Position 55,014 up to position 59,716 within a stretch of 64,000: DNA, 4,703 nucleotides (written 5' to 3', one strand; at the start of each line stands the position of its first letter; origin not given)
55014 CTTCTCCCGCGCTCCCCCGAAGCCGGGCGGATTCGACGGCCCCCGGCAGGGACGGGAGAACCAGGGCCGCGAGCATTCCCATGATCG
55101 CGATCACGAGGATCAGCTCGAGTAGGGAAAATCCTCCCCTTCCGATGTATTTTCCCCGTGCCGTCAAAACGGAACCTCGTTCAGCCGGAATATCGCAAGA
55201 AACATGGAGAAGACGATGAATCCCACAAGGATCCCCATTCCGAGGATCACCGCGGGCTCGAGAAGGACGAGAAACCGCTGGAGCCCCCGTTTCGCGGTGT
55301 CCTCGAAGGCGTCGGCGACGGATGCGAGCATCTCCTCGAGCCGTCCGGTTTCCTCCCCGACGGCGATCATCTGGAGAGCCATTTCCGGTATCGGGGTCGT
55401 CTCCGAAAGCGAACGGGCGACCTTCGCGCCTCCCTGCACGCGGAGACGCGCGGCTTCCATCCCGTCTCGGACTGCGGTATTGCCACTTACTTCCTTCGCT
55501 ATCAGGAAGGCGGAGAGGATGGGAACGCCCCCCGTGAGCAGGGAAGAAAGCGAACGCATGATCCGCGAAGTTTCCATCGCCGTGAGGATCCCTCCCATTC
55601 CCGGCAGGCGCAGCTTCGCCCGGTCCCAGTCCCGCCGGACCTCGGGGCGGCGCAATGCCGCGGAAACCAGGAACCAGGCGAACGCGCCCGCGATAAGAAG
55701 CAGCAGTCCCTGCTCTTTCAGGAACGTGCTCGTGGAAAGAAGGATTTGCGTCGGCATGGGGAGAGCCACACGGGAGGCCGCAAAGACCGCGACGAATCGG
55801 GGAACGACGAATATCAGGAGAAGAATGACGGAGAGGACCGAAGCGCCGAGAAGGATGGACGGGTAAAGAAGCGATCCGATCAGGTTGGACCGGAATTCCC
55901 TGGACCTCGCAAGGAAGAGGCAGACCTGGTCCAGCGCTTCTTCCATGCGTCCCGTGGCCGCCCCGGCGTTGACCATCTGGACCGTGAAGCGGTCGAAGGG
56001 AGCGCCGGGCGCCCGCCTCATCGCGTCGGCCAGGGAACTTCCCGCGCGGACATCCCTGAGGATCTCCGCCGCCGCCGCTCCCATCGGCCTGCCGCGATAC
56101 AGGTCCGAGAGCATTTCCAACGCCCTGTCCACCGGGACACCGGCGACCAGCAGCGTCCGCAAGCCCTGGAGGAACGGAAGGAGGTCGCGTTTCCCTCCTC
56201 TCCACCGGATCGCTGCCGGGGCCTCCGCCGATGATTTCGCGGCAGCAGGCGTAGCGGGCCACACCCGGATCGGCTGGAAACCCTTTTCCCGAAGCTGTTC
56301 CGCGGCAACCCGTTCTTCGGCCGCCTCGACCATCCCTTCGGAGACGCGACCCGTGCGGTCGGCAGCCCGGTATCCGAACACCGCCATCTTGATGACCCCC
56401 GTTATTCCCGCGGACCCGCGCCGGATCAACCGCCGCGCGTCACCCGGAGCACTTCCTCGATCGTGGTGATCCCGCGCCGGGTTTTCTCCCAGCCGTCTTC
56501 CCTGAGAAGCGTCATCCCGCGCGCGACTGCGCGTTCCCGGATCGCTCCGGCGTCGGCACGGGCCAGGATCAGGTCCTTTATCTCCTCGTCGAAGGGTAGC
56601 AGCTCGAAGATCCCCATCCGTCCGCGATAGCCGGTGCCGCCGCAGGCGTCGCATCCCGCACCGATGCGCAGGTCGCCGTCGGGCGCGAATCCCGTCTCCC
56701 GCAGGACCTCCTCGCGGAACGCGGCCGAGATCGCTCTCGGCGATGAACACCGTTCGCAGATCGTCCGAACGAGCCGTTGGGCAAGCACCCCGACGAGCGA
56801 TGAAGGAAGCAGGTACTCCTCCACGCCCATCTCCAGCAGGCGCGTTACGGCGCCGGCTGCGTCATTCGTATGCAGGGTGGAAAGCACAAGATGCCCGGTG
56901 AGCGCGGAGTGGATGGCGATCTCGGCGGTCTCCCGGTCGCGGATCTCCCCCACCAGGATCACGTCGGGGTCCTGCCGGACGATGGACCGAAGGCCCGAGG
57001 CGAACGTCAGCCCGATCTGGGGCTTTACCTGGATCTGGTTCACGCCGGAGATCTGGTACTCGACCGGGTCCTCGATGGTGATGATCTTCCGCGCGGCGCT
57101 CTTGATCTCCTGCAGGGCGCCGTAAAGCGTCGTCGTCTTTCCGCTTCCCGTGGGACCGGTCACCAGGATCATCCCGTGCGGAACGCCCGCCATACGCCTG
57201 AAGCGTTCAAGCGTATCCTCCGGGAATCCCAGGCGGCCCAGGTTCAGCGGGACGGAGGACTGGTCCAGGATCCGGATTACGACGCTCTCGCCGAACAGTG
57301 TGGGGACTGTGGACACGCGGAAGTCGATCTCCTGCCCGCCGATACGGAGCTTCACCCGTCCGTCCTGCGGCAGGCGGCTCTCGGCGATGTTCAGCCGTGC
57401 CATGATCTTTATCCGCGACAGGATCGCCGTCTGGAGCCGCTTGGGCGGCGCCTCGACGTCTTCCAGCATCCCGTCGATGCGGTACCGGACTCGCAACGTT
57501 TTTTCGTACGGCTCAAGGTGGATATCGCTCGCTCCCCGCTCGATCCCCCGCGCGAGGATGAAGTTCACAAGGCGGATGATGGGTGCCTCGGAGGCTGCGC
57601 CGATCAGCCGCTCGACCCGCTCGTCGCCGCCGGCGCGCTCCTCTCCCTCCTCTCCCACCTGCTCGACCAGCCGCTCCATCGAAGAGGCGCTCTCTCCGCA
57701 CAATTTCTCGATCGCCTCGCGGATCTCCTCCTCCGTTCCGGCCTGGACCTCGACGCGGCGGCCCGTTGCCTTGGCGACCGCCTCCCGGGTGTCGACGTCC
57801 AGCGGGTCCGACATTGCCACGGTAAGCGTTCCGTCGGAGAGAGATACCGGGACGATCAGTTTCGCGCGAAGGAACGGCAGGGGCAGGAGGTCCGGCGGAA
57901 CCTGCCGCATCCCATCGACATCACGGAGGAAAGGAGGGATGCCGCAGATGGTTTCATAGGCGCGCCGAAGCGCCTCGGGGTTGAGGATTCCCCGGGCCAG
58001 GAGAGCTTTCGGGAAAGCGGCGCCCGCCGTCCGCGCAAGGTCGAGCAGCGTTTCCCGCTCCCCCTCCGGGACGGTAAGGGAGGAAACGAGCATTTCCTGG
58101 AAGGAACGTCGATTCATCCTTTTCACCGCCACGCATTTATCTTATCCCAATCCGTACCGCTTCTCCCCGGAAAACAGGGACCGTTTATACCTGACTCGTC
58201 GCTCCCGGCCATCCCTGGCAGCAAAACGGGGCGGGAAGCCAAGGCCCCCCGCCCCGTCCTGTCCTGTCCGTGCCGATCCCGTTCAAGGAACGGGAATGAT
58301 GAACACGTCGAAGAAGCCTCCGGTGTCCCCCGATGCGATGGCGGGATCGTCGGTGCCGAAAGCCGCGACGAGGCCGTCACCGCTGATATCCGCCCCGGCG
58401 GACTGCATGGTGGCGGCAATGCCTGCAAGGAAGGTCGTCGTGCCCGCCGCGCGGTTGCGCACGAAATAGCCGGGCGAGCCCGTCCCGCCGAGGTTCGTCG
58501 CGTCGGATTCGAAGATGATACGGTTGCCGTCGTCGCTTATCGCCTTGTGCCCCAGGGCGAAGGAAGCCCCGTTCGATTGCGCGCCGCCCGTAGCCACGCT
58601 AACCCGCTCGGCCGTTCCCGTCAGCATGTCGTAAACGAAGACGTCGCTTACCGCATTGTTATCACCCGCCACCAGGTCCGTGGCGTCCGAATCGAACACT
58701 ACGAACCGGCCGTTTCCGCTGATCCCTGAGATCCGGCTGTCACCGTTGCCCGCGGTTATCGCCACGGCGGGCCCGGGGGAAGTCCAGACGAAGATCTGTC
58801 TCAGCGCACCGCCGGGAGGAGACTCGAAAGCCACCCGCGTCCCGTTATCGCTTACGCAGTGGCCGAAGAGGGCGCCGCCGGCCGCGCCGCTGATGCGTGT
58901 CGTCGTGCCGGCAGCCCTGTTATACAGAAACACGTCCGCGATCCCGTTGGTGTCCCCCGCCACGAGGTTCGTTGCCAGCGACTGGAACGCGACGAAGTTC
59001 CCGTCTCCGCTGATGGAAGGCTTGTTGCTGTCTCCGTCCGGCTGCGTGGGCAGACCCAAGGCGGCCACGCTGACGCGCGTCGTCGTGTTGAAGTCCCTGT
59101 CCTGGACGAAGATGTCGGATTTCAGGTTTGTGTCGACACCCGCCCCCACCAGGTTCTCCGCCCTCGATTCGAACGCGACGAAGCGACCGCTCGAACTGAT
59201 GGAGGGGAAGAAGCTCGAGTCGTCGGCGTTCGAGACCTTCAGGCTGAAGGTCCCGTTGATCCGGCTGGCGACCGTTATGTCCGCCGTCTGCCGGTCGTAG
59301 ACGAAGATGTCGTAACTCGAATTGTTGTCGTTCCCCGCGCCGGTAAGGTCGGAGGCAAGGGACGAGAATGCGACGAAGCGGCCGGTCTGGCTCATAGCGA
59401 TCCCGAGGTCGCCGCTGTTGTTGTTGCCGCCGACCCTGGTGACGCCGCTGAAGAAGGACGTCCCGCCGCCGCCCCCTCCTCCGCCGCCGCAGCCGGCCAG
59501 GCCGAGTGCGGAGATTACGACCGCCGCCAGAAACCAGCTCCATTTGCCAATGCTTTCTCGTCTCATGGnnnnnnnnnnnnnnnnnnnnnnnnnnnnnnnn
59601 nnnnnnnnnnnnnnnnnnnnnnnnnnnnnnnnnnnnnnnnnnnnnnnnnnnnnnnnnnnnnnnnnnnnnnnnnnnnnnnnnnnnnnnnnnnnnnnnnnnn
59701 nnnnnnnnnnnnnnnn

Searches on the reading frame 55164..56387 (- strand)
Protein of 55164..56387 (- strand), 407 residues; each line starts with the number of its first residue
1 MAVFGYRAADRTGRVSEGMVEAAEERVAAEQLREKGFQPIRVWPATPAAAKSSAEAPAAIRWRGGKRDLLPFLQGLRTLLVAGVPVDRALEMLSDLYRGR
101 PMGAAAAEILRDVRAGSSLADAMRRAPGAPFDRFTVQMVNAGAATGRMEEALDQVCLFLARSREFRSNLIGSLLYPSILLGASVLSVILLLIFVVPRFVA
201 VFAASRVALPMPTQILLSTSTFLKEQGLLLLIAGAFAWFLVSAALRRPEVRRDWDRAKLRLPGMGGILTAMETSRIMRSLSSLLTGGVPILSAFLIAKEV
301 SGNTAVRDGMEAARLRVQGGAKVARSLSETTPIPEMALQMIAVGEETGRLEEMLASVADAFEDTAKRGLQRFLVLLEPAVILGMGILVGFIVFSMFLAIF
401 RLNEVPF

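Call 7: search_protein_families(library=pfam, proteins=[window:55164-56387:-], max_evalue=0.01)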
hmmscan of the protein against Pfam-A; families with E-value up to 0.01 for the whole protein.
window:55164-56387:- (407 aa): 2 families
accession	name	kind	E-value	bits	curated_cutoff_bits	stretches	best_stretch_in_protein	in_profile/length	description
PF00482.28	T2SSF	-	3.2e-47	160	25.2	2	72-196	1-125/125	Type II secretion system (T2SS), protein F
PF01277.22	Oleosin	-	0.0062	16.7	25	1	178-263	18-100/113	Oleosin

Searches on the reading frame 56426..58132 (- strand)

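Call 7: search_protein_families(library=pfam, proteins=[window:56426-58132:-], max_evalue=0.01)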
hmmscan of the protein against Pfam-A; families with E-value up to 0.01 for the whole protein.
window:56426-58132:- (568 aa): 8 families
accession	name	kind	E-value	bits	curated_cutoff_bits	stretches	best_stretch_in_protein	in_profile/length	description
PF00437.27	T2SSE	-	4.1e-139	463.8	24.9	1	180-563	3-370/370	Type II/IV secretion system protein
PF05157.20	MshEN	-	3.6e-17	62.5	23.1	1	79-149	17-88/90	MshEN domain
PF13191.12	AAA_16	-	0.00043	21.3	32.6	1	313-423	19-114/167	AAA ATPase domain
PF13401.12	AAA_22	-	0.0018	19.1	27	0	319-356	5-42/130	AAA domain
PF25199.1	nSTAND_NTPase5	-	0.0018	18.6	34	1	319-357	41-80/145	Novel STAND NTPase 5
PF13604.12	AAA_30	-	0.0032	17.7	27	0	311-351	10-50/191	AAA domain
PF13555.12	AAA_29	-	0.0054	16.9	27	0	317-336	20-39/61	P-loop containing region of AAA domain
PF13245.12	AAA_19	-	0.0082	16.8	25.1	0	317-350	9-44/134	AAA domain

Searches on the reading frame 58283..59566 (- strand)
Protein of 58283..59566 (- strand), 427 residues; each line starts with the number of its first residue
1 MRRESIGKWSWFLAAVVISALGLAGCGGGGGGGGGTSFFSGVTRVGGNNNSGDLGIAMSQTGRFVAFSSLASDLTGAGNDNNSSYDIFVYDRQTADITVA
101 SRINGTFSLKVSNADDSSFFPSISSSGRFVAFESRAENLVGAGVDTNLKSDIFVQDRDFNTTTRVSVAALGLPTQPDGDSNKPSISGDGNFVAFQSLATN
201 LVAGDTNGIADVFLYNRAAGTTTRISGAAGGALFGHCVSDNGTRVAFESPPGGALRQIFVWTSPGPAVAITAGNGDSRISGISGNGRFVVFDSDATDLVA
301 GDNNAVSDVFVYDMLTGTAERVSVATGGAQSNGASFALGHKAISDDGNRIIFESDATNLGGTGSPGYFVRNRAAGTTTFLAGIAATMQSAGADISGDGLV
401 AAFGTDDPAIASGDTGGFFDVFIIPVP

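Call 52: search_protein_families(library=pfam, proteins=[window:58283-59566:-], max_evalue=0.001)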
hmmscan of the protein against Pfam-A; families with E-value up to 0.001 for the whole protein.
window:58283-59566:- (427 aa): 1 family
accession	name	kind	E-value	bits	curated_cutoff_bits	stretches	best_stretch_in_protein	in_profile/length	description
PF07676.18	PD40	-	1.5e-05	25.2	20.9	0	342-361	15-33/38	WD40-like Beta Propeller Repeat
